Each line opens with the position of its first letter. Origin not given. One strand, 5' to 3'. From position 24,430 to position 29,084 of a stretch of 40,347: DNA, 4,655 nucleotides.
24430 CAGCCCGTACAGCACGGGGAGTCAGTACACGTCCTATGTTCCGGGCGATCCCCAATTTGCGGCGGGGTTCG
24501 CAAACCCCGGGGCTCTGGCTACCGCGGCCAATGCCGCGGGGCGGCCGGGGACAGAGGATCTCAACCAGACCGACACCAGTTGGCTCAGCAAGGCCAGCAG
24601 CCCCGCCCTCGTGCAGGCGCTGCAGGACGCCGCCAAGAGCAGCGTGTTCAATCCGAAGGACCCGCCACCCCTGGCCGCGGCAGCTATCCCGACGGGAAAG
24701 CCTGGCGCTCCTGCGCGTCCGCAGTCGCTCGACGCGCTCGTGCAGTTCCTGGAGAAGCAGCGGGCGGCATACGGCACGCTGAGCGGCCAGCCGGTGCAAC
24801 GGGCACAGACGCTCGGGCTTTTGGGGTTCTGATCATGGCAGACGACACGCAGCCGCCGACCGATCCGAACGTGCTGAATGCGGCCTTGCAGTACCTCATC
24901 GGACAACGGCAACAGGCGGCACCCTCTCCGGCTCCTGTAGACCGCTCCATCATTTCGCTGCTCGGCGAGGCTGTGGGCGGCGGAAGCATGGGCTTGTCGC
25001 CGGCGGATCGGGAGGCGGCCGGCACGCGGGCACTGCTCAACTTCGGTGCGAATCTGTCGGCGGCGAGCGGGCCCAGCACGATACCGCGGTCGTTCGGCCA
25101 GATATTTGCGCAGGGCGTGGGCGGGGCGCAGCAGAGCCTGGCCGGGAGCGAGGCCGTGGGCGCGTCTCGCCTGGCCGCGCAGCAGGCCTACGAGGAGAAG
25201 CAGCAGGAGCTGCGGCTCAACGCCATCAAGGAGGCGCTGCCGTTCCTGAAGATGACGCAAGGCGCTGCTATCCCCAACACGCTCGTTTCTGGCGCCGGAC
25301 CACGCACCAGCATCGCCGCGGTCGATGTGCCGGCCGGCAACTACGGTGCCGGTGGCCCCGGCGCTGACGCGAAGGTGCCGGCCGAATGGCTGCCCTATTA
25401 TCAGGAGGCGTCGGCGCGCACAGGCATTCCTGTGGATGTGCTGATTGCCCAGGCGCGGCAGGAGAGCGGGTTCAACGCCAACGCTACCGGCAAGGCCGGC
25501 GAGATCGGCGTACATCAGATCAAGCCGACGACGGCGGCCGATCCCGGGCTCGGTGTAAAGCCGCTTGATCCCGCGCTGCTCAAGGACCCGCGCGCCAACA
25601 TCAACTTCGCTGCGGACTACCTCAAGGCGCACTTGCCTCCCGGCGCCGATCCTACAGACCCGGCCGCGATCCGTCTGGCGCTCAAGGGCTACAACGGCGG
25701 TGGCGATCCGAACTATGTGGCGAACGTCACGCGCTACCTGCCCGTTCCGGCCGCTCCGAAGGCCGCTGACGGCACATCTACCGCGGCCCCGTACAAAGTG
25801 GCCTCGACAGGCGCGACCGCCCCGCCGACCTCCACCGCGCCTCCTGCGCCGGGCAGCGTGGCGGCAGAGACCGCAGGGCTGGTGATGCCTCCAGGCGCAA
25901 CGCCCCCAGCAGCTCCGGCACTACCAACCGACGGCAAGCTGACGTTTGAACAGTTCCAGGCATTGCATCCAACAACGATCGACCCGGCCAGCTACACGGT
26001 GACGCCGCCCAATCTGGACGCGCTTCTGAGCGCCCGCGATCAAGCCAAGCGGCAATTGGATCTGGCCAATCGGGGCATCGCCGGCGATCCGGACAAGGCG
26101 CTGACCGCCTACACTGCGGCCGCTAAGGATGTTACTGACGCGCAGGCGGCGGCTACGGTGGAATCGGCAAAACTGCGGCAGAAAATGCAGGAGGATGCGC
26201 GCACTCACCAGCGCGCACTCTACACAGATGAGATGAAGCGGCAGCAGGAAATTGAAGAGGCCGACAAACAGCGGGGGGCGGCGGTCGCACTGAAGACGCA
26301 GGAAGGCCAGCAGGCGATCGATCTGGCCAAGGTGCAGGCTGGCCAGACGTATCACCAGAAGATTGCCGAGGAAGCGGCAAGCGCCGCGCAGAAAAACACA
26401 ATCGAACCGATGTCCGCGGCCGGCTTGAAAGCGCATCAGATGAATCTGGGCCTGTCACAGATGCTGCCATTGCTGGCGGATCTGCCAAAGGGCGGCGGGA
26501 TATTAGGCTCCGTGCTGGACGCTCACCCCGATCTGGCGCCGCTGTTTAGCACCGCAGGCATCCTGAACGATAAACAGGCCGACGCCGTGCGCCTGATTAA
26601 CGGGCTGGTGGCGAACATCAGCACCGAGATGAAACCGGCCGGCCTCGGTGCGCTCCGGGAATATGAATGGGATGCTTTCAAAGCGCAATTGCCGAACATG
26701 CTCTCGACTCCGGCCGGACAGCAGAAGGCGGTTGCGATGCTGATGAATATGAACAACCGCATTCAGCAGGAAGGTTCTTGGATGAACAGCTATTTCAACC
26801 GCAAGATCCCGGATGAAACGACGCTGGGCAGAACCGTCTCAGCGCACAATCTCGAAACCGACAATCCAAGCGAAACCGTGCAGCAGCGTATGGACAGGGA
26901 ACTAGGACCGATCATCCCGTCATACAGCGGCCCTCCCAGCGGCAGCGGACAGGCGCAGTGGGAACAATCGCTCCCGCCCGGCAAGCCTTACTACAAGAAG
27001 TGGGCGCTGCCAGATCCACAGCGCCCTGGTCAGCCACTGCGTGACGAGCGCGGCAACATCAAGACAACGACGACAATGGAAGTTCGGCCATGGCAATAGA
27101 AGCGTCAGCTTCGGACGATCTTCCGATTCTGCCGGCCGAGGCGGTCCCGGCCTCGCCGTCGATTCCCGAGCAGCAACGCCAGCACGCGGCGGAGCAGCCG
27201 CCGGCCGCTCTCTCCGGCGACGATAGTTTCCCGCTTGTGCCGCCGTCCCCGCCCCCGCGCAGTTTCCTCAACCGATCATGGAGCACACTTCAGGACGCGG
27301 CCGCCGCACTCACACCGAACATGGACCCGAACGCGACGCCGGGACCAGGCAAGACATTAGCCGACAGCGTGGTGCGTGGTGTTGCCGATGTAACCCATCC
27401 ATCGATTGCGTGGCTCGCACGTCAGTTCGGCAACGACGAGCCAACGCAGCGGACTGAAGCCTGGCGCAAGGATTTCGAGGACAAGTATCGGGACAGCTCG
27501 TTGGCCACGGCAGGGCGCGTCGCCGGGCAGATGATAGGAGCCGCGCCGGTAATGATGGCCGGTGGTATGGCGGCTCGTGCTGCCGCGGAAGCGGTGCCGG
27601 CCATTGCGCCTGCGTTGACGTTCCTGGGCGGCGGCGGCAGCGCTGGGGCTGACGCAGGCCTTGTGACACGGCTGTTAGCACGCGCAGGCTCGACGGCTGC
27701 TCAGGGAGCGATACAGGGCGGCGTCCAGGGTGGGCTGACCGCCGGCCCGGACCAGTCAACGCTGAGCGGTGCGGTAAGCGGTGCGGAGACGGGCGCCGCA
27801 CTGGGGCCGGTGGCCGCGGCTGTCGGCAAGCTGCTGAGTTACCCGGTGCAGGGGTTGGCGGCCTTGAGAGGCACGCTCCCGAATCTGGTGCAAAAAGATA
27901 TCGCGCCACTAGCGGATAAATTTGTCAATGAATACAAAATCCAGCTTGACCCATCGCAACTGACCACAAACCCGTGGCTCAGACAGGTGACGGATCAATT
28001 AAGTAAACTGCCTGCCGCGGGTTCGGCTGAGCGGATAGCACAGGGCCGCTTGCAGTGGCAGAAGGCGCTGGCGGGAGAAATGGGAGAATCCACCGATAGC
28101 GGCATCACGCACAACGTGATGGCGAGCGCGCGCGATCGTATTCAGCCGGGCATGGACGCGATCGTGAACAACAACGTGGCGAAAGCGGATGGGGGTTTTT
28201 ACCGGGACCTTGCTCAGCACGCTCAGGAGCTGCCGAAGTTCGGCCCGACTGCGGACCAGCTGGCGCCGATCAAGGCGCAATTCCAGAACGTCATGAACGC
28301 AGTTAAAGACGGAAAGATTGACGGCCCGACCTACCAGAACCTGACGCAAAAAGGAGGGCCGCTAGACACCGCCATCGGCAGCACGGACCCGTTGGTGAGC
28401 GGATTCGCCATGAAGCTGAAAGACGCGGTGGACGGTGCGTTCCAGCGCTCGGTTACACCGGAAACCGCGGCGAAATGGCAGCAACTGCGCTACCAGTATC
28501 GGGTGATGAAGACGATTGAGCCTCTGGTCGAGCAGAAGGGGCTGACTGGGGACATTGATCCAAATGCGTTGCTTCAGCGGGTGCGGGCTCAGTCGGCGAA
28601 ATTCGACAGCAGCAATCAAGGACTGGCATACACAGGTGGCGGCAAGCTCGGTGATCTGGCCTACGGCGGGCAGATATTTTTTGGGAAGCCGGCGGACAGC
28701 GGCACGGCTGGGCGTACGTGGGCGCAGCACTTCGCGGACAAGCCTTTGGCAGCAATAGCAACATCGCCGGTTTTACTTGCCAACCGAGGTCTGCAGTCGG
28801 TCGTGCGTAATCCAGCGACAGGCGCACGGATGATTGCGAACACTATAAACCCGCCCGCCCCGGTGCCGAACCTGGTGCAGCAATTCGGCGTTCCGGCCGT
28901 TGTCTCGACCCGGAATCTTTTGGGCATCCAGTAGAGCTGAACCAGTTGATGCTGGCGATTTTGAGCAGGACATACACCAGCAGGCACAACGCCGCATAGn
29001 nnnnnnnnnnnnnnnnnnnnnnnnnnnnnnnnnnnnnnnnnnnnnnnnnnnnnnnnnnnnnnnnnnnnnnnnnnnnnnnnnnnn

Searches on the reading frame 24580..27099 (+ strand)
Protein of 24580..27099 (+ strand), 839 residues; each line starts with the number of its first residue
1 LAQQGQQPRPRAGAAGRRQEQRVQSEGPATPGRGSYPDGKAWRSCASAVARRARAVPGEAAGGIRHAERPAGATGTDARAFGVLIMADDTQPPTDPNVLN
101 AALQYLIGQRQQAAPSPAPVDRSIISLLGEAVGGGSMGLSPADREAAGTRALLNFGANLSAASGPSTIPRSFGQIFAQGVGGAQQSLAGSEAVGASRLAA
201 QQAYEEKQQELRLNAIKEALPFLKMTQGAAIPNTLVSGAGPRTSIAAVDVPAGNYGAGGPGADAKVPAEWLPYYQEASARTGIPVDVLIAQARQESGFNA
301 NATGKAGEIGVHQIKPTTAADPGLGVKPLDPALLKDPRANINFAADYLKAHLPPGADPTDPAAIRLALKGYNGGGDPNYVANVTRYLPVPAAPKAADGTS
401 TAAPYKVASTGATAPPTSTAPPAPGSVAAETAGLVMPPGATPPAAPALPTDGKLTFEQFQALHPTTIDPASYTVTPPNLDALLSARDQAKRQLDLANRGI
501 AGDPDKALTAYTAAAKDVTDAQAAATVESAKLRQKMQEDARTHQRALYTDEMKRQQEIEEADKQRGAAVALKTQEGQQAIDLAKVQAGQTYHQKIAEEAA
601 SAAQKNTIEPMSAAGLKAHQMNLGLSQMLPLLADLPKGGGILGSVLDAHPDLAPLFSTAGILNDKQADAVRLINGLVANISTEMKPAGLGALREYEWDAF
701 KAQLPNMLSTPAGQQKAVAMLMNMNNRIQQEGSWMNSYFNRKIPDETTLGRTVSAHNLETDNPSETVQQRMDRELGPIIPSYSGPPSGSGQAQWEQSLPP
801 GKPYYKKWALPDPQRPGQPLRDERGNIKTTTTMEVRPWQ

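Call 7: search_protein_families(library=pfam, proteins=[window:24580-27099:+], max_evalue=0.01)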
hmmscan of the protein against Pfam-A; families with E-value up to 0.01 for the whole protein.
window:24580-27099:+ (839 aa): 1 family
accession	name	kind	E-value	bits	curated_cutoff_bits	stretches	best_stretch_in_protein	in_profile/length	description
PF01464.25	SLT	-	9.5e-16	57.9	21.3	1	273-375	2-98/117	Transglycosylase SLT domain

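Call 8: search_protein_families(library=phrogs, proteins=[window:24580-27099:+], max_evalue=0.01)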
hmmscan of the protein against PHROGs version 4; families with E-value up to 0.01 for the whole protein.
window:24580-27099:+ (839 aa): 6 families
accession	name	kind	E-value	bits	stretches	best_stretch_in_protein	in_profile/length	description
phrog_2013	-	tail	9.6e-13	48.7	1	261-393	458-589/657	lytic tail protein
phrog_669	-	lysis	3.2e-11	42.3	1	262-376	915-1021/1946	endolysin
phrog_342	-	head and packaging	4.7e-09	35.8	1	271-395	16-151/1235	internal virion protein with endolysin domain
phrog_28504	-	tail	7.6e-08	32.5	1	256-350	219-308/597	lytic tail fiber protein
phrog_14342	-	tail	0.00049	20.8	1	244-375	123-234/272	lytic tail fiber protein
phrog_32437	-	unknown function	0.0019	19.2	1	273-327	75-132/205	-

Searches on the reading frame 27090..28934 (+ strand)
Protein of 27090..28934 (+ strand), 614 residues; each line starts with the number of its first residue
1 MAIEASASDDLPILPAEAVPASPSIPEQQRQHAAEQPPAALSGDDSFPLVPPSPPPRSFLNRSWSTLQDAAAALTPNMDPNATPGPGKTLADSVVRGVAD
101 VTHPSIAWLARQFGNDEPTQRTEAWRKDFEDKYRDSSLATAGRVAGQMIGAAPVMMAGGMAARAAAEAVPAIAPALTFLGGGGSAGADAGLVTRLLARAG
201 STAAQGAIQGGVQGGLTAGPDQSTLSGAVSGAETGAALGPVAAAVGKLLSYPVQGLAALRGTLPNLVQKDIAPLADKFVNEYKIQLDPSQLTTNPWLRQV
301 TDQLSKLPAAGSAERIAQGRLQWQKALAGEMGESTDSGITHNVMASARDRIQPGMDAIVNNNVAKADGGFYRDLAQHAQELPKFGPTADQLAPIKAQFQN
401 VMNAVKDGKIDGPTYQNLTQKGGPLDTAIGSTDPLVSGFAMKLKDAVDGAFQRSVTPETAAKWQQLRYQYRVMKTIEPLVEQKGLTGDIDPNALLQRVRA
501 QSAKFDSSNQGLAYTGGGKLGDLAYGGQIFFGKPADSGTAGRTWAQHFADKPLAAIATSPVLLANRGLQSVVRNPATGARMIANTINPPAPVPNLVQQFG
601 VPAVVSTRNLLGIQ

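Call 7: search_protein_families(library=pfam, proteins=[window:27090-28934:+], max_evalue=0.01)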
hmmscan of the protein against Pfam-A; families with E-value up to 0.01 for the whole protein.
window:27090-28934:+ (614 aa): 0 families

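Call 8: search_protein_families(library=phrogs, proteins=[window:27090-28934:+], max_evalue=0.01)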
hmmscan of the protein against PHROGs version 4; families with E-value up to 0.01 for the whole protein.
window:27090-28934:+ (614 aa): 2 families
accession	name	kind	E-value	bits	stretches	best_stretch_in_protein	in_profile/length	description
phrog_26400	-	DNA, RNA and nucleotide metabolism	1.1e-28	101.5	1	174-596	161-551/589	DNA ejection protein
phrog_5880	-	unknown function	0.0017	18.1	1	122-250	101-201/661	-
